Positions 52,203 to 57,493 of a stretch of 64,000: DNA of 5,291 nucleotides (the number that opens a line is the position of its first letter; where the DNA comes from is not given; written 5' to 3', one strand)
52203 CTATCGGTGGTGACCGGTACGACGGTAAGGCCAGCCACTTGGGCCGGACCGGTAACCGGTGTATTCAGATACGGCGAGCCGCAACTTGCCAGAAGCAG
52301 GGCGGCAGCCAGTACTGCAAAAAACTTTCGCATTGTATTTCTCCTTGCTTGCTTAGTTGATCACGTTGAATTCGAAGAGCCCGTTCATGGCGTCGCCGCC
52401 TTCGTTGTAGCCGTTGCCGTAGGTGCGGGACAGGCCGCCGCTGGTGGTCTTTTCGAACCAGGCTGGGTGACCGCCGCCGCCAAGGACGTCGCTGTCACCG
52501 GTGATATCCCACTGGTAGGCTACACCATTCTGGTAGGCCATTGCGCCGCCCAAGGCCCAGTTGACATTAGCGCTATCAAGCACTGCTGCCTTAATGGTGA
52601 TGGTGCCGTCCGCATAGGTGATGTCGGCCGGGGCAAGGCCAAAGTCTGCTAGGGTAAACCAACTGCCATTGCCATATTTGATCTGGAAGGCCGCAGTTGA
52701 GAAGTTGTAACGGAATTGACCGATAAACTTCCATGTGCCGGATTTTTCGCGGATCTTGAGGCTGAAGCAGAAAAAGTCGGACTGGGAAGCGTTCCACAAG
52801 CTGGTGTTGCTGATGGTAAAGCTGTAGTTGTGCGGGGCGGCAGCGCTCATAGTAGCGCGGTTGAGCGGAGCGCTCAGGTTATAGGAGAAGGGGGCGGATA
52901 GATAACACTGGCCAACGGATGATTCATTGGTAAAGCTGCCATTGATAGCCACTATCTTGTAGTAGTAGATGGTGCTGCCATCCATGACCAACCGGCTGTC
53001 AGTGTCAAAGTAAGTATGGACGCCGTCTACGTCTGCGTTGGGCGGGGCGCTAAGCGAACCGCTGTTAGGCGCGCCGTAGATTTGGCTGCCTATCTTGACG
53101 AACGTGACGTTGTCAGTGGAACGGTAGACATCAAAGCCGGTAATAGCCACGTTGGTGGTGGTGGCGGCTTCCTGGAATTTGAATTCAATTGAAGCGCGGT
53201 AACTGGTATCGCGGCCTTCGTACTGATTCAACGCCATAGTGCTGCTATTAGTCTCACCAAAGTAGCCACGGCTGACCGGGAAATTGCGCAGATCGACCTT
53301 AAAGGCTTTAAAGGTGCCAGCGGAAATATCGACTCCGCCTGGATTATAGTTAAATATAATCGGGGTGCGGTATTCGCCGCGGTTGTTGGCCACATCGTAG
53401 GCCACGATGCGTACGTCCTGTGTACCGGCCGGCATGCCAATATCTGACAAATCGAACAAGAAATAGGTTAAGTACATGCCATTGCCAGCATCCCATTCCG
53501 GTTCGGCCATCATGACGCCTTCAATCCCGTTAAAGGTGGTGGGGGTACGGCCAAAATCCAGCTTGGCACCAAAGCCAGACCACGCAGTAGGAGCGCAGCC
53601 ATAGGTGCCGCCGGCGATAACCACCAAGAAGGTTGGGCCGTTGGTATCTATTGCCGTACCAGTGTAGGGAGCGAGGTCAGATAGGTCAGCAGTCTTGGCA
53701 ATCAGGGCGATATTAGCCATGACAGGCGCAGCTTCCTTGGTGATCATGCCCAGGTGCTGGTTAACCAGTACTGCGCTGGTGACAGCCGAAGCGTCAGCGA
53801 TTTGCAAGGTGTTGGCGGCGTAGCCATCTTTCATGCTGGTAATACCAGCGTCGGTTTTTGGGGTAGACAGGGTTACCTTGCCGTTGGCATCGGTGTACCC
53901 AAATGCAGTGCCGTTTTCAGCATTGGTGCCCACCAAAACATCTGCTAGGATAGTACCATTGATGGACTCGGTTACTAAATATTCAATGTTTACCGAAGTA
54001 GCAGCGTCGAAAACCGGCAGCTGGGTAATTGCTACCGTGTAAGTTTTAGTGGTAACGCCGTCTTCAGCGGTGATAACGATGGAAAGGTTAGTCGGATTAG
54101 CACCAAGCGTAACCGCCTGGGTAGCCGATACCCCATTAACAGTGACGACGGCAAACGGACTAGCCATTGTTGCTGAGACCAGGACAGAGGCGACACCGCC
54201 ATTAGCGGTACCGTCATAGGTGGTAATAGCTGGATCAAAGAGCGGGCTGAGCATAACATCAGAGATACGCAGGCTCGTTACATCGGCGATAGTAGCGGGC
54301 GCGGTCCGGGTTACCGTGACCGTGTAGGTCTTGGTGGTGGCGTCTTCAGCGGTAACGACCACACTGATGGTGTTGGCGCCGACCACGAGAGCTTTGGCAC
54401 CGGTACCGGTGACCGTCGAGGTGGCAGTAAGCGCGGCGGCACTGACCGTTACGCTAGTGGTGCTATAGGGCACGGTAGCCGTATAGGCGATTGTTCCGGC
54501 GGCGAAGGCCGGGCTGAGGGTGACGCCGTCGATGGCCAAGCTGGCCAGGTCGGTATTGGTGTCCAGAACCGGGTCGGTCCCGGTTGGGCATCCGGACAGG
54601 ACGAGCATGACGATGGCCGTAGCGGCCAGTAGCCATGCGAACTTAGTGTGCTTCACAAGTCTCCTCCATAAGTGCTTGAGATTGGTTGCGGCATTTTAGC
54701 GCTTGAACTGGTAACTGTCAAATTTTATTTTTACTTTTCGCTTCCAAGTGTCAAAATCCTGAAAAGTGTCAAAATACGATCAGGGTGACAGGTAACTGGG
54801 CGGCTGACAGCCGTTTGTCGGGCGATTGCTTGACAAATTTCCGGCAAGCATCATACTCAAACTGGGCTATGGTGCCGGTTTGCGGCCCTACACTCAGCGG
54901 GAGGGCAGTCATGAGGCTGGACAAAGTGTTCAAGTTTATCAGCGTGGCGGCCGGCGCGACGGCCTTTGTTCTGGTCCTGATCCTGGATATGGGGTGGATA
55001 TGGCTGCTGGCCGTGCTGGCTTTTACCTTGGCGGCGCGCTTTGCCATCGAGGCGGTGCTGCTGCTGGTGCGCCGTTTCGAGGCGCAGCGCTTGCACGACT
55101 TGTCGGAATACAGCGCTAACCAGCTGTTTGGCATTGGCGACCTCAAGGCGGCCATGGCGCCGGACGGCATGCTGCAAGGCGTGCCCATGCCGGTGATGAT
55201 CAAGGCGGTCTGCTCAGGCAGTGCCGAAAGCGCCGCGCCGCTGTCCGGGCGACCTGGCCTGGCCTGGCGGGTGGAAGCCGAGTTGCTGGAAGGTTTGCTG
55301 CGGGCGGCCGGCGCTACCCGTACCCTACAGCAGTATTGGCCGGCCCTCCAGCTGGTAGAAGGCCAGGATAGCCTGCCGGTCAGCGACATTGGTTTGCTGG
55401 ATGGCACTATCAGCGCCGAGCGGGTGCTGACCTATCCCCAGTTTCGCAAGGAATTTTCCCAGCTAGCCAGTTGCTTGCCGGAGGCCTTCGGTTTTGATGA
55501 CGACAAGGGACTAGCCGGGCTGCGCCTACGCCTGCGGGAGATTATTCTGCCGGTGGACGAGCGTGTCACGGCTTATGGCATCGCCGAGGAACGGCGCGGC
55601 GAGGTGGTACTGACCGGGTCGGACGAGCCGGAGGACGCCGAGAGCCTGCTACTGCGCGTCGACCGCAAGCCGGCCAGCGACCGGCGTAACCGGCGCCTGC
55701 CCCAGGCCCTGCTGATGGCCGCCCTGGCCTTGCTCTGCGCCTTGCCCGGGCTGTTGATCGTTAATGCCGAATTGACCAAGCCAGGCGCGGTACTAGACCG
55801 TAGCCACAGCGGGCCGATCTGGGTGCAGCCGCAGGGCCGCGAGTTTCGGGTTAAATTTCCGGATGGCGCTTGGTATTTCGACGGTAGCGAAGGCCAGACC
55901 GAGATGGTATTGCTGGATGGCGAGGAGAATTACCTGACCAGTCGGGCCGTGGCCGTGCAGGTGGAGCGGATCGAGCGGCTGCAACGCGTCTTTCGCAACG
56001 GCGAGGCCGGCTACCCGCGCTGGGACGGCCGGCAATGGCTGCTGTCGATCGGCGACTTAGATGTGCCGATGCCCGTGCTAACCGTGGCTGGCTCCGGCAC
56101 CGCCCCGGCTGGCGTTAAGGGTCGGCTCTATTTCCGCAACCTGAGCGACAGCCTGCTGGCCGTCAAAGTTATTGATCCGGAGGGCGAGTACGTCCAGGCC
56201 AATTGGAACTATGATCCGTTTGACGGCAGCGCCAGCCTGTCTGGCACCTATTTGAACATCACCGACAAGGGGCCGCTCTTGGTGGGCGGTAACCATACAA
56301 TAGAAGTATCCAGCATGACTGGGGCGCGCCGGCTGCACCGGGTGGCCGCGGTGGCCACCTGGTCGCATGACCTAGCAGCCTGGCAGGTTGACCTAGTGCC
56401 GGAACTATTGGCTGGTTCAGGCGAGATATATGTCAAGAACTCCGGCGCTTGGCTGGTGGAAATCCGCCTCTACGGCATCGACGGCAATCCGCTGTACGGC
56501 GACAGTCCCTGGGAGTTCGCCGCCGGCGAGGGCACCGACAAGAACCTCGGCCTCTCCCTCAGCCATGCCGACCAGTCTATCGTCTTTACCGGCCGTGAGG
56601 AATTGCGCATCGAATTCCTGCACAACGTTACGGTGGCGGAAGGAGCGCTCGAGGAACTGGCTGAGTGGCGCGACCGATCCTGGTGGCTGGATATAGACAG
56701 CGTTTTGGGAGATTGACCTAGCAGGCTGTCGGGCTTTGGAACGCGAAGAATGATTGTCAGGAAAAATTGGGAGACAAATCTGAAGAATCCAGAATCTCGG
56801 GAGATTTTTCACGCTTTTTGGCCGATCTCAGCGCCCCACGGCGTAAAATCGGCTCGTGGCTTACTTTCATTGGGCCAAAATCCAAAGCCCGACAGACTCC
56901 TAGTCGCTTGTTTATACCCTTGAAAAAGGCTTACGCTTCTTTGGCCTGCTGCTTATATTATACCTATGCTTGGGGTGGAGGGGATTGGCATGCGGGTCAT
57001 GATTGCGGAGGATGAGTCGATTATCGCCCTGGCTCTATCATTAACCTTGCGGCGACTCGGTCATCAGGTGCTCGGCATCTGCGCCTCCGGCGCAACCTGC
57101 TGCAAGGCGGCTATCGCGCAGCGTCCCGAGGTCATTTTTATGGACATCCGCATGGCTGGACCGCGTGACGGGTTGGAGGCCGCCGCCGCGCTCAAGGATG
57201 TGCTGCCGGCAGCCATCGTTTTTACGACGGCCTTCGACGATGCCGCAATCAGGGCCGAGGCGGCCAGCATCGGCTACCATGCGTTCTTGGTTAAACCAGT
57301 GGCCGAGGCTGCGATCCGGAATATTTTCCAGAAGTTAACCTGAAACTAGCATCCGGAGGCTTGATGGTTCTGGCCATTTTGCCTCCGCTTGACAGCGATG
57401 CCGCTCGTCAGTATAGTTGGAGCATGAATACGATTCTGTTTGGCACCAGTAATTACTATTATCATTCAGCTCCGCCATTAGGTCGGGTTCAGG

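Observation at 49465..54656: Dentilisin-like surface protease locus: cadherin-domain lipoprotein, S8 subtilisin lipoprotein, PrcB_C-like lipoprotein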

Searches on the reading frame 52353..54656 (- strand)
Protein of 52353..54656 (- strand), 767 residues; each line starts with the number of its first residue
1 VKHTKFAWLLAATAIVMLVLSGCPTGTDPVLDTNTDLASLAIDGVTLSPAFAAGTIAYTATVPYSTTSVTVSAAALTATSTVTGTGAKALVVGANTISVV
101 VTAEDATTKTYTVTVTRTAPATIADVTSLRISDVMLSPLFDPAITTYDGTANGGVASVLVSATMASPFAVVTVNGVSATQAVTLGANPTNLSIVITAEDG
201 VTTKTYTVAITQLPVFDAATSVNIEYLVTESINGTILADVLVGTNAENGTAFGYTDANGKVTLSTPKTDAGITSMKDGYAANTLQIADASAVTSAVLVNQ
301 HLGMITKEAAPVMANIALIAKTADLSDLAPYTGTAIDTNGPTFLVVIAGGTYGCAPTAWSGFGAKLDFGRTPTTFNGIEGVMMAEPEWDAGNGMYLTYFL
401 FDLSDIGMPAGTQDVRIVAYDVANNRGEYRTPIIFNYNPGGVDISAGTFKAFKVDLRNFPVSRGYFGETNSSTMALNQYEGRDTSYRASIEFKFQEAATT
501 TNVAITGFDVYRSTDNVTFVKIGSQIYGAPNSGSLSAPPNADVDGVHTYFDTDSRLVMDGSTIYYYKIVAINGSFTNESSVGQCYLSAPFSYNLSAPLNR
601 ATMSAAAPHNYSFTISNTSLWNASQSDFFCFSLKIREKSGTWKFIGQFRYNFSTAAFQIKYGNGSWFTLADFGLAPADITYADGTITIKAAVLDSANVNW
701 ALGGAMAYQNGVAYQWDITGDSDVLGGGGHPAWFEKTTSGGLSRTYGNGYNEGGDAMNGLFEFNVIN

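Call 3: search_protein_families(library=pfam, proteins=[window:52353-54656:-], max_evalue=0.1)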
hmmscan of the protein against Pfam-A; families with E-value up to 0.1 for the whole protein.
window:52353-54656:- (767 aa): 1 family
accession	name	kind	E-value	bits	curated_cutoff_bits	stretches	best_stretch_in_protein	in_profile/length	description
PF12733.13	Cadherin-like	-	4.3e-24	85.2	24.2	2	43-117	7-88/89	Cadherin-like beta sandwich domain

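Call 4: search_protein_families(library=ncbifam, proteins=[window:52353-54656:-], max_evalue=0.1)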
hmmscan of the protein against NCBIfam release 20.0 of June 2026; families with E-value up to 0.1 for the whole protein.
window:52353-54656:- (767 aa): 1 family
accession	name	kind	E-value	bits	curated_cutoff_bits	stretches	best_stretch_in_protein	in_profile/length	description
NF033597.1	denti_PrcA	equivalog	2e-65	221.3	200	2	220-655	31-468/611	dentilisin complex subunit PrcA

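Call 8: find_homologous_proteins(query=window:52353-54656:-)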
Query window:52353-54656:- (767 aa): 1457 proteins with E <= 0.001 among 8000 candidates; the best 120 are listed.
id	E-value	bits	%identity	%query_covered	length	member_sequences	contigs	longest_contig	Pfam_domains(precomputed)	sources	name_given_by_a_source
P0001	0.0e+0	1678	100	100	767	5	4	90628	PF12733.14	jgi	-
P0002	0.0e+0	1313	80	99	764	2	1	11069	PF12733.14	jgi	-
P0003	4.9e-203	695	48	96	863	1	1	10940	PF12733.14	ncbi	-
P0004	3.4e-177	609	50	83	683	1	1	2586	PF12733.14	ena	-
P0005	7.3e-159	549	43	100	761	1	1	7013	PF12733.14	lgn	-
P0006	1.2e-154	535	38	95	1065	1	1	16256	PF12733.14,PF19755.5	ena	-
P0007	8.3e-154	532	41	95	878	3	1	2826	PF12733.14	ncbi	-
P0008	2.8e-132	461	42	84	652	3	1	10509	PF12733.14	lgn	-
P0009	1.0e-131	459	39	96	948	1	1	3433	PF12733.14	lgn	-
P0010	2.9e-125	438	42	83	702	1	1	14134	PF12733.14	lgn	-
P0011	1.7e-107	379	53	11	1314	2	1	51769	PF12733.14,PF08481.17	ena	-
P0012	2.0e-100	356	40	71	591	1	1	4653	PF13620.13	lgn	-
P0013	2.7e-96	342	41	23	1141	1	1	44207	PF12733.14,PF25783.2,PF19755.5,PF03923.19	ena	-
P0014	1.6e-94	336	40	22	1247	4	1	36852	PF12733.14,PF19755.5,PF03923.19,PF22463.3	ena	-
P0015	1.1e-93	333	43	22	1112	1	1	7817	PF12733.14,PF25783.2,PF19755.5,PF03923.19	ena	-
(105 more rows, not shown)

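Call 10: find_encoding_contigs(protein=P0001, flank=6000, max_places=4)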
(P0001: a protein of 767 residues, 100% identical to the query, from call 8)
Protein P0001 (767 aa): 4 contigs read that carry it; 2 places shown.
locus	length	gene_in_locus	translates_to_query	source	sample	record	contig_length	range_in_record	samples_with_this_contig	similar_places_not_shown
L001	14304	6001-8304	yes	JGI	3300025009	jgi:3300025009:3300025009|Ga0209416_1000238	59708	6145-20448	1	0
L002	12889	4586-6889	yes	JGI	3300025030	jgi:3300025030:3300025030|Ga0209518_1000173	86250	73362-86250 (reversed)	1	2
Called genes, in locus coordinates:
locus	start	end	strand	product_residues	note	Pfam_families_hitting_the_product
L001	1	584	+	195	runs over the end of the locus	PF04542:Sigma70_r2, PF04545:Sigma70_r4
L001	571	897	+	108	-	-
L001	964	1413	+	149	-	-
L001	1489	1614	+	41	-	-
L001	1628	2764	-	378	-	PF00579:tRNA-synt_1b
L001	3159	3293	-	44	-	-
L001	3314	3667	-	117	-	PF00072:Response_reg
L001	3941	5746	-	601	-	-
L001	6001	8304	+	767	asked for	PF12733:Cadherin-like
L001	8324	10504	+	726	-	PF00082:Peptidase_S8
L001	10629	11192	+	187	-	PF14343:PrcB_C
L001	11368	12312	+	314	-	PF13379:NMT1_2 (weak), PF16868:NMT1_3, PF12974:Phosphonate-bd, PF09084:NMT1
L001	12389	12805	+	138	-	PF08905:DUF1850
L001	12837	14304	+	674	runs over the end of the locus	PF06808:DctM, PF11874:DUF3394 (faint)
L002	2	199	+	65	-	?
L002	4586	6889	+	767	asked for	PF12733:Cadherin-like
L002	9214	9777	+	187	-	PF14343:PrcB_C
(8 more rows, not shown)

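Call 11: find_encoding_contigs(protein=P0002, flank=8000, max_places=3)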
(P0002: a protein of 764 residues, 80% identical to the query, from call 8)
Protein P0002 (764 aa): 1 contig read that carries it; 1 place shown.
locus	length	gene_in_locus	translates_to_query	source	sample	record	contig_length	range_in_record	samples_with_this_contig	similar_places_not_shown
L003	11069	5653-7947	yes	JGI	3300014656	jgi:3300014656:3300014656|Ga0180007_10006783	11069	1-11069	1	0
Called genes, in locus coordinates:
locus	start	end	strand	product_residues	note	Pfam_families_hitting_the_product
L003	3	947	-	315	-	?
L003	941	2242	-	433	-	-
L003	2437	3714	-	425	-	PF00155:Aminotran_1_2, PF12897:Asp_aminotransf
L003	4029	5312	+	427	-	PF01136:Peptidase_U32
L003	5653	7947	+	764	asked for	PF12733:Cadherin-like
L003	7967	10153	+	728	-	PF00082:Peptidase_S8, PF13620:CarboxypepD_reg (faint), PF07495:Y_Y_Y (faint)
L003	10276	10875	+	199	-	PF14343:PrcB_C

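Call 12: find_encoding_contigs(protein=P0003, flank=8000, max_places=3)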
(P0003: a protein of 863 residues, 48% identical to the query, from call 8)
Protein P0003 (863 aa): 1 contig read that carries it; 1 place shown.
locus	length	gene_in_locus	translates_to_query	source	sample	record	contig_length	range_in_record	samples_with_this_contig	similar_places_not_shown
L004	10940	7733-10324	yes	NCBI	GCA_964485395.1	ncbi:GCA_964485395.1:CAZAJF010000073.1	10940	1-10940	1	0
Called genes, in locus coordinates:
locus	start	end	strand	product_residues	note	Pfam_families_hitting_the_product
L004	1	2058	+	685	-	?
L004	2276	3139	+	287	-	PF02678:Pirin, PF05726:Pirin_C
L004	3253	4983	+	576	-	-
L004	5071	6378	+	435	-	PF00027:cNMP_binding, PF02535:Zip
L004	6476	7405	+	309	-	PF13508:Acetyltransf_7 (weak)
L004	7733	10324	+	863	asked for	PF12733:Cadherin-like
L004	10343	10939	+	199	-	?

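Call 21: search_solved_structures(query=window:52353-54656:-, max_evalue=0.01)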
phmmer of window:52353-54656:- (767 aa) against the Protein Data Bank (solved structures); distinct sequences matched with E-value up to 0.01: 0.

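Call 45: search_protein_families(library=ncbifam, proteins=[L003:10276-10875:+], max_evalue=0.01)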
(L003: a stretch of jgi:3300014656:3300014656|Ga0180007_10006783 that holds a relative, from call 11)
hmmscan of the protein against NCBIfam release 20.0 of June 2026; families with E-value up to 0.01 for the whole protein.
L003:10276-10875:+ (199 aa): 1 family
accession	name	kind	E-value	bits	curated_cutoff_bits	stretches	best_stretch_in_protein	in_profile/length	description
NF033596.1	denti_PrcB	equivalog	2.3e-20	73.2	125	1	9-184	3-165/176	dentilisin complex subunit PrcB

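Call 72: predict_structure(alignment_id=A8)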
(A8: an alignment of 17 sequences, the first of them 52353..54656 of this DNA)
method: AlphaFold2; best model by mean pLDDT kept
length: 767 residues; sequences in the alignment: 17
mean_pLDDT: 81.3   pTM: 0.66
mean pLDDT of the five models: 81.3, 81.3, 79.5, 78.4, 76.6
residues with pLDDT >= 90: 231; 70-90: 422; 50-70: 54; < 50: 60
segments of 3 or more residues with pLDDT < 50: 1-14, 16-29, 462-482, 536-542
pLDDT, mean of each block of 10 residues (from residue 1): 38 45 40 89 88 90 87 92 91 92 92 90 84 79 86 85 84 80 83 89 92 80 89 78 77 88 89 85 89 86 64 87 90 85 91 74 81 77 88 88 78 87 86 78 86 82 40 34 68 85 86 93 76 53 71 77 91 88 86 87 82 91 92 89 91 94 83 92 94 87 85 88 68 89 79 63 87
secondary structure, 60 per line:
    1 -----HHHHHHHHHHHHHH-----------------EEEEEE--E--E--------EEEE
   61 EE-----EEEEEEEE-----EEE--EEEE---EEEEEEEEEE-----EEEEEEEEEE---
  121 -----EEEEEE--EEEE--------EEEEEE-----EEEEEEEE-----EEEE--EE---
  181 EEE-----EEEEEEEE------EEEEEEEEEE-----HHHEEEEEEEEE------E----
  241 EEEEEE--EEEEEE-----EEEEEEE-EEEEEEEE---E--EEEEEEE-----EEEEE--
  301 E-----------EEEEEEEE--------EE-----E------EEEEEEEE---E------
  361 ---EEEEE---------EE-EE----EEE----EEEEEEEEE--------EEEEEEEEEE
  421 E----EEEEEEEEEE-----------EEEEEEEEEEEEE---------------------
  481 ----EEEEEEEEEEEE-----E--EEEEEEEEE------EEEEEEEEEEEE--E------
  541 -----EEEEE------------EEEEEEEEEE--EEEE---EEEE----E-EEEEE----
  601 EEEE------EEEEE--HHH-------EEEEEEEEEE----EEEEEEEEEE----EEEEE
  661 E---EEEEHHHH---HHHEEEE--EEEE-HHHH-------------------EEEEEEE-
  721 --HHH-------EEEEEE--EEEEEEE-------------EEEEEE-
elements in order (helices of 4 or more, strands of 3 or more residues): H6-19 E37-42 E57-62 E68-75 E81-83 E86-89 E93-102 E108-117 E126-131 E134-137 E146-151 E157-164 E170-173 E181-183 E189-196 E203-212 E221-229 E241-246 E249-254 E260-266 E268-275 E282-288 E294-298 E313-320 E343-350 E364-368 E387-389 E394-402 E411-421 E426-435 E447-459 E485-496 E505-513 E520-531 E546-550 E563-572 E575-578 E582-585 E592-596 E601-604 E611-615 E628-637 E642-651 E656-661 E665-668 H669-672 E679-682 E685-688 H690-693 E713-719 E733-738 E741-747 E761-766

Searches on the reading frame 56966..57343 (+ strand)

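Call 65: search_protein_families(library=pfam, proteins=[window:56966-57343:+], max_evalue=0.001)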
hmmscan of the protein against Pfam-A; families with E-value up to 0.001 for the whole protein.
window:56966-57343:+ (125 aa): 1 family
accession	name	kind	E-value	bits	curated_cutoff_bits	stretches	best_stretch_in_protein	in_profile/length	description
PF00072.30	Response_reg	-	4.8e-16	59.3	30.2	1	11-120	1-109/111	Response regulator receiver domain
